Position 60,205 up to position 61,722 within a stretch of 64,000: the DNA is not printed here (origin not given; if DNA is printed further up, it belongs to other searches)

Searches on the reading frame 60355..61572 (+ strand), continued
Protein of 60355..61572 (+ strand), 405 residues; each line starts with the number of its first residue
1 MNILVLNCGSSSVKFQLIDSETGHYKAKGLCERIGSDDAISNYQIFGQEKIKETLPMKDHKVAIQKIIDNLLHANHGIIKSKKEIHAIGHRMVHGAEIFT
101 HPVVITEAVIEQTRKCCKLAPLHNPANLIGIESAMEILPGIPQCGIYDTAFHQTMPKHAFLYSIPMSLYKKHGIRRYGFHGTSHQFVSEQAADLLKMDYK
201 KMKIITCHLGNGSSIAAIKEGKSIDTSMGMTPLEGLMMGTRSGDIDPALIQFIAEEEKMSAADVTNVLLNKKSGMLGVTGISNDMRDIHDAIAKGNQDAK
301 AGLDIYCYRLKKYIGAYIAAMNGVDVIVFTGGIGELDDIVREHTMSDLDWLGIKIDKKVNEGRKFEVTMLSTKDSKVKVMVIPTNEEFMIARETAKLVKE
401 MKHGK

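Call 37: find_encoding_contigs(protein=P0125, flank=8000, max_places=3)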
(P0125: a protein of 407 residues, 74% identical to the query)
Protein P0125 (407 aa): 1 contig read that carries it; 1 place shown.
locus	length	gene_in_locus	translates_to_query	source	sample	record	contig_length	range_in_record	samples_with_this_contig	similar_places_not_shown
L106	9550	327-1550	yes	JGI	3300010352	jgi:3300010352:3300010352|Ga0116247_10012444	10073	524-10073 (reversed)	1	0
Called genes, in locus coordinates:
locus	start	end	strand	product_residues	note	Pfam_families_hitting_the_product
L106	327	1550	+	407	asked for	PF00871:Acetate_kinase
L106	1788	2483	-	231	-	PF26566:PH_40 (weak)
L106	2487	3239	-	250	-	PF03009:GDPD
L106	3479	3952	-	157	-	-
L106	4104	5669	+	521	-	-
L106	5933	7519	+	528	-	PF01564:Spermine_synth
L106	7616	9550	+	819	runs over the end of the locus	?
